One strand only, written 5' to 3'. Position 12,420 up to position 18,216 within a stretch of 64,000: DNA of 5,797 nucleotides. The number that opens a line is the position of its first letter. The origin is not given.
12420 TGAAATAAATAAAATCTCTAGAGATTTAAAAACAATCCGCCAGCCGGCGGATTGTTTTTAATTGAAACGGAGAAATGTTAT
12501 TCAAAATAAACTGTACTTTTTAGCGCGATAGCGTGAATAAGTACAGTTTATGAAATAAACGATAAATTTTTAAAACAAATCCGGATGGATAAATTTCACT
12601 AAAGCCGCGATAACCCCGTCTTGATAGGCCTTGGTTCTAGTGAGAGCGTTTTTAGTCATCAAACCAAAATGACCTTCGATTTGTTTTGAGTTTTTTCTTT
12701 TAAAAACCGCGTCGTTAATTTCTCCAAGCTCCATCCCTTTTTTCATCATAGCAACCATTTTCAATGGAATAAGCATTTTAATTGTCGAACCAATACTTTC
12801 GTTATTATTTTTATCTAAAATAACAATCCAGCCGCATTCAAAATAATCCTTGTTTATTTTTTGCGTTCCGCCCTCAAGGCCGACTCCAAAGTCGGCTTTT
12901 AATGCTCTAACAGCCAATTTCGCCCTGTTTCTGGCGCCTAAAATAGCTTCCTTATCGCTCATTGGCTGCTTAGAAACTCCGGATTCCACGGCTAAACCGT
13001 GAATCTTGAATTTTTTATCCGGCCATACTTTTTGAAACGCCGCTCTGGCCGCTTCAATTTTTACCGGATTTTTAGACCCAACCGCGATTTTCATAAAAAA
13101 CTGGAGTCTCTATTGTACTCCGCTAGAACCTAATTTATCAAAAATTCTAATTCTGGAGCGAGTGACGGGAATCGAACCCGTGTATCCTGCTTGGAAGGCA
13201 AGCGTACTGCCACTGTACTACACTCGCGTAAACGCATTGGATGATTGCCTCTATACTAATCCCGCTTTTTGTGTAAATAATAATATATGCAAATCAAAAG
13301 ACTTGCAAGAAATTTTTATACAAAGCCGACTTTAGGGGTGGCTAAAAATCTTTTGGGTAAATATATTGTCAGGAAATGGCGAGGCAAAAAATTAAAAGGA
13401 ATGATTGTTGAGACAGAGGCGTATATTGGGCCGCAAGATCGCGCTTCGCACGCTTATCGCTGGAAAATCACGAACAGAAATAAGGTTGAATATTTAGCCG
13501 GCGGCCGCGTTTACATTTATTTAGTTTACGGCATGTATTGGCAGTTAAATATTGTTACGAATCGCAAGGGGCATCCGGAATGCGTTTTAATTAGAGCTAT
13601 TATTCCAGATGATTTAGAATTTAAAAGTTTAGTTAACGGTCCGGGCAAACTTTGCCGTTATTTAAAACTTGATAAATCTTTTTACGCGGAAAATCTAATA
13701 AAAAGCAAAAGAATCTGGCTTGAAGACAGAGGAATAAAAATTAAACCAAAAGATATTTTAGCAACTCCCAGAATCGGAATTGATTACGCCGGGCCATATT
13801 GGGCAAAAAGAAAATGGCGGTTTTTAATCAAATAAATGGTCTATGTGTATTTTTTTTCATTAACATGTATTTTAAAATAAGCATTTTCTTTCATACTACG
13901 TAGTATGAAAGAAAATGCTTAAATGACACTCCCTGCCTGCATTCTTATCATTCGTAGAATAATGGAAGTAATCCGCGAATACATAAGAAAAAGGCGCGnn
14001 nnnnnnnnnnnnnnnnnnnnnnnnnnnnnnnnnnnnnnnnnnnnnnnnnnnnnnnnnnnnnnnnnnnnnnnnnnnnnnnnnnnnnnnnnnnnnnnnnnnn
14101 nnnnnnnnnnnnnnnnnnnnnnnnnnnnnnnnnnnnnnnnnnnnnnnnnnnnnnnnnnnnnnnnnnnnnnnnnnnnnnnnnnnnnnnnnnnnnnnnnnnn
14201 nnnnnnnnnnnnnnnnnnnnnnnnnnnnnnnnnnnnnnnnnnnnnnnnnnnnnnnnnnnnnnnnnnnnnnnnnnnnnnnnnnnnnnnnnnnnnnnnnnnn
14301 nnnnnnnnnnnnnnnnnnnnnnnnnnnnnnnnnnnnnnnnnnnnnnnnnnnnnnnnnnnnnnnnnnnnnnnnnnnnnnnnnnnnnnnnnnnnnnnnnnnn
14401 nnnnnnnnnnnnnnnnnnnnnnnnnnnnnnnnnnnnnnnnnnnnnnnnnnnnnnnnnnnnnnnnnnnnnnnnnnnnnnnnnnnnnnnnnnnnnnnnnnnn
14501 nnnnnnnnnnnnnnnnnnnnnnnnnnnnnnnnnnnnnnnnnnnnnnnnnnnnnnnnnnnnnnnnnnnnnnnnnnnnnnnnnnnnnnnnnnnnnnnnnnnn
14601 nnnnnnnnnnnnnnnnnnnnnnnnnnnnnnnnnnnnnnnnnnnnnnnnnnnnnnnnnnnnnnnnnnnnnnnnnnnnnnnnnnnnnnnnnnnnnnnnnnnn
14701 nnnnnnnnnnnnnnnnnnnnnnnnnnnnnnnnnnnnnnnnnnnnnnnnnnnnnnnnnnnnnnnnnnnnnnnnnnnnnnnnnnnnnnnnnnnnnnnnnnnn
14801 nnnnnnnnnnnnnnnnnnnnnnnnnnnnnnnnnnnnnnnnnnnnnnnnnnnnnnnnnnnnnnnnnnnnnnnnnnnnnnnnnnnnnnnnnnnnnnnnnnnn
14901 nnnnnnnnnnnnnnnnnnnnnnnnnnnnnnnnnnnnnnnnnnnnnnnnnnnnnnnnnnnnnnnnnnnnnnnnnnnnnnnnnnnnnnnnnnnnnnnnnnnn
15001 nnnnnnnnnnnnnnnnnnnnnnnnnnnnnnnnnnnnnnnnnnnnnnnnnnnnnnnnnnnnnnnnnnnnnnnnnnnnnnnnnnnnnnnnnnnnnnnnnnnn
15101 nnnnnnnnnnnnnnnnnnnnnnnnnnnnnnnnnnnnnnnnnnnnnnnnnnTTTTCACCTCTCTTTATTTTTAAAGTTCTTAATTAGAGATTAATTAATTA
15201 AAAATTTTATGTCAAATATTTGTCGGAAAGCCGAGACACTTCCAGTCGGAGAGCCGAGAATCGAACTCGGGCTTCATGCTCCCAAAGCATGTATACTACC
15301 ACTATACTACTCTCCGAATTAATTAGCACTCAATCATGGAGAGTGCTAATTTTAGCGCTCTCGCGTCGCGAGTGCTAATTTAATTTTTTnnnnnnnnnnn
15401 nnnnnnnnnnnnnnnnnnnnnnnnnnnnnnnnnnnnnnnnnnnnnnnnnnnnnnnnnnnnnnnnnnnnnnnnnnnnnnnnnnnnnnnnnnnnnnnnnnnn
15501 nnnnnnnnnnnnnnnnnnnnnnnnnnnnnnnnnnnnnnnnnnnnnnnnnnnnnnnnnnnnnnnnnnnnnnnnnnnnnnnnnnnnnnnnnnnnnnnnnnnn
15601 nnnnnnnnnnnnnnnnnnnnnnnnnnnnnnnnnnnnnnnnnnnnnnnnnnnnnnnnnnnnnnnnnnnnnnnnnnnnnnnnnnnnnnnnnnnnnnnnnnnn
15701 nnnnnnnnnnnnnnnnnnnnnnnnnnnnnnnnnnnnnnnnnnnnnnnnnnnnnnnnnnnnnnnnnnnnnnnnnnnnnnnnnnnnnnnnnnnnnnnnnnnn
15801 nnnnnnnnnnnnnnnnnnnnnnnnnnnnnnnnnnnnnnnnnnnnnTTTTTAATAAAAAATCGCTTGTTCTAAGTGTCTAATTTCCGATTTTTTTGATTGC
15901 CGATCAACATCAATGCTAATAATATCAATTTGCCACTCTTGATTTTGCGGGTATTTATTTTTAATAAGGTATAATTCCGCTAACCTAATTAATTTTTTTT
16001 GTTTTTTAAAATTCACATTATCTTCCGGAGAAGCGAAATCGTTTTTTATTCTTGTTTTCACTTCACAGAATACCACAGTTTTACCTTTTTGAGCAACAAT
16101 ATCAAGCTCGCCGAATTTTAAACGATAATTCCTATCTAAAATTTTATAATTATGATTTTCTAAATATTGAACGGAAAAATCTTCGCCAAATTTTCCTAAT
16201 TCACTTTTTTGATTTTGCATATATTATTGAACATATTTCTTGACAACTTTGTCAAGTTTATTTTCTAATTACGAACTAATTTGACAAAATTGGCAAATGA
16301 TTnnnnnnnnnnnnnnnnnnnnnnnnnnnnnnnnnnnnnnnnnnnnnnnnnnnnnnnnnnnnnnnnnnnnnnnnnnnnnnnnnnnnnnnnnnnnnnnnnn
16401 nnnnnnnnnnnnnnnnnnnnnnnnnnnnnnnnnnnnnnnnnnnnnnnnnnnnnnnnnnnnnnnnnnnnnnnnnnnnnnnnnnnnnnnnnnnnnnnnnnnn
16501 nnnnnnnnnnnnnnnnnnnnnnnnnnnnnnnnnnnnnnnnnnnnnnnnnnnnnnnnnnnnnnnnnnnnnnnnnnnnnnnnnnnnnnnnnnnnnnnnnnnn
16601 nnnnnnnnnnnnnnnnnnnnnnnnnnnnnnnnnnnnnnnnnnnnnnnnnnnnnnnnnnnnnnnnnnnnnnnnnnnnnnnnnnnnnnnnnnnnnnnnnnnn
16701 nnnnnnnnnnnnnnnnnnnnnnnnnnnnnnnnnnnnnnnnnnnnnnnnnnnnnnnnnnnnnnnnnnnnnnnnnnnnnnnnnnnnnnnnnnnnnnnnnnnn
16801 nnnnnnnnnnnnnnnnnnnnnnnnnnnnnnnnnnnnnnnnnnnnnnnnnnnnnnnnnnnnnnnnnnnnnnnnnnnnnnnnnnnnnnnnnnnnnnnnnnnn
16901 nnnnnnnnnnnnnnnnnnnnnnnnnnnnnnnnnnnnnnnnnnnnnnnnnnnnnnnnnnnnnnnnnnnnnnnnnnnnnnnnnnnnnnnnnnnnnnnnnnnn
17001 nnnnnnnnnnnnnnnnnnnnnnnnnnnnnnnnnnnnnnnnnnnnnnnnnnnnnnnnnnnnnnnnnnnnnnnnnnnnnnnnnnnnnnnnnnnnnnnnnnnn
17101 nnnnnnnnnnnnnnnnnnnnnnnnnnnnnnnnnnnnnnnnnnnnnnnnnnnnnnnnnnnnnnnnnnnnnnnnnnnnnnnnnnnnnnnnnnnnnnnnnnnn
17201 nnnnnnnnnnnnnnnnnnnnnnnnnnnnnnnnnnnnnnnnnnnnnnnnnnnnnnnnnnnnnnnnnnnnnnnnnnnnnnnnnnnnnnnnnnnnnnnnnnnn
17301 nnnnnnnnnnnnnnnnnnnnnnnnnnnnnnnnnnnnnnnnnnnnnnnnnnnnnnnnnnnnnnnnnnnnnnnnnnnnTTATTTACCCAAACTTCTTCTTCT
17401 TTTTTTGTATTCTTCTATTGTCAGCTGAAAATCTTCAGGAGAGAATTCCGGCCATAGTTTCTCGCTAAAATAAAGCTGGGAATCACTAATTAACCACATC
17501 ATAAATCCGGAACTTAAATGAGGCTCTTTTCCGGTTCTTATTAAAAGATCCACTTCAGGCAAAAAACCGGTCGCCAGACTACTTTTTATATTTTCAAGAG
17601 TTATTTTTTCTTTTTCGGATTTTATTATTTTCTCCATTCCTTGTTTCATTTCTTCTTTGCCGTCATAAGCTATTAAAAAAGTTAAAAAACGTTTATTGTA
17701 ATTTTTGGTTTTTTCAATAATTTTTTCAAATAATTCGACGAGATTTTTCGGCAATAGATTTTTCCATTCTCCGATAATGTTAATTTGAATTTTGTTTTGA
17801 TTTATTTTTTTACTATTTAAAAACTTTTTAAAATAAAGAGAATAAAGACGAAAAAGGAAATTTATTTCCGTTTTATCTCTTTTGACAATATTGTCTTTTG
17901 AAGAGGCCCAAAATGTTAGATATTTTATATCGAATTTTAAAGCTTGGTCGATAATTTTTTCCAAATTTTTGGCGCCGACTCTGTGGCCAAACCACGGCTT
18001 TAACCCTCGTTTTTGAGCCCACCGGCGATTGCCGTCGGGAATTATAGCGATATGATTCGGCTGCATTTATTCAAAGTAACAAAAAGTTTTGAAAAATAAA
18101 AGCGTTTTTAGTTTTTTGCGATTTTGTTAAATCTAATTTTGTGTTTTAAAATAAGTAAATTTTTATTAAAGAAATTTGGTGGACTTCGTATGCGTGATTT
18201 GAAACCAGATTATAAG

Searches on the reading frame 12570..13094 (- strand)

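Call 83: search_protein_families(library=pfam, proteins=[window:12570-13094:-], max_evalue=0.0001)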
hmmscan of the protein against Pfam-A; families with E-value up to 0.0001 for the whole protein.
window:12570-13094:- (174 aa): 1 family
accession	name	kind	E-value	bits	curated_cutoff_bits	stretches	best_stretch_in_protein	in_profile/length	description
PF01931.24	NTPase_I-T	-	1.8e-53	181.1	25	1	6-169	1-162/162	Protein of unknown function DUF84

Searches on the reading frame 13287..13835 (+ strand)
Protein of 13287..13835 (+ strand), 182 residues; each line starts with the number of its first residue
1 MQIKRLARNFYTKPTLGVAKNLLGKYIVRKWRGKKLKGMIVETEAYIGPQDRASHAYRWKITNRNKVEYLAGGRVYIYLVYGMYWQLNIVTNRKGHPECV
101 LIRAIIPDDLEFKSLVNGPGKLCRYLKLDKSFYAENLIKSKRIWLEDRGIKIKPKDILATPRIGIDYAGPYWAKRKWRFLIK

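Call 83: search_protein_families(library=pfam, proteins=[window:13287-13835:+], max_evalue=0.0001)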
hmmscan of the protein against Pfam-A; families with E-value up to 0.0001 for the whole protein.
window:13287-13835:+ (182 aa): 1 family
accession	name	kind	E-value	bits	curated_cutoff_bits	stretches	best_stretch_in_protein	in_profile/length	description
PF02245.21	Pur_DNA_glyco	-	1e-52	178.6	27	1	10-182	2-178/181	Methylpurine-DNA glycosylase (MPG)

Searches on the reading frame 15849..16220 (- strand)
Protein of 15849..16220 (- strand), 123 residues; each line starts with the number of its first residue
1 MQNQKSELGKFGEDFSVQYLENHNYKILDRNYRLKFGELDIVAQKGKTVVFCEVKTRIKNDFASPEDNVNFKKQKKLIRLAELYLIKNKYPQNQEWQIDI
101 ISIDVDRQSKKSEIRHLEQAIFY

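Call 83: search_protein_families(library=pfam, proteins=[window:15849-16220:-], max_evalue=0.0001)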
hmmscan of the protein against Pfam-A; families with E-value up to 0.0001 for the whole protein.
window:15849-16220:- (123 aa): 2 families
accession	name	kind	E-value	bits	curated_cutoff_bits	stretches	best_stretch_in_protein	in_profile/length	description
PF02021.23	UPF0102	-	4e-26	91.6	23.6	1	12-103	1-80/80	Uncharacterised protein family UPF0102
PF08378.17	NERD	-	2.5e-05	25.2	22.1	1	9-81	2-74/111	Nuclease-related domain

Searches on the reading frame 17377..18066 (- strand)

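Call 83: search_protein_families(library=pfam, proteins=[window:17377-18066:-], max_evalue=0.0001)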
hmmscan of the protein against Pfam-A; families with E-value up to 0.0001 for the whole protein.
window:17377-18066:- (229 aa): 1 family
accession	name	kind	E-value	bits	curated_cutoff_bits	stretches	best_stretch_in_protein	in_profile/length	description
PF01255.24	Prenyltransf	-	4.4e-57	193.6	27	1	9-228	1-219/219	Putative undecaprenyl diphosphate synthase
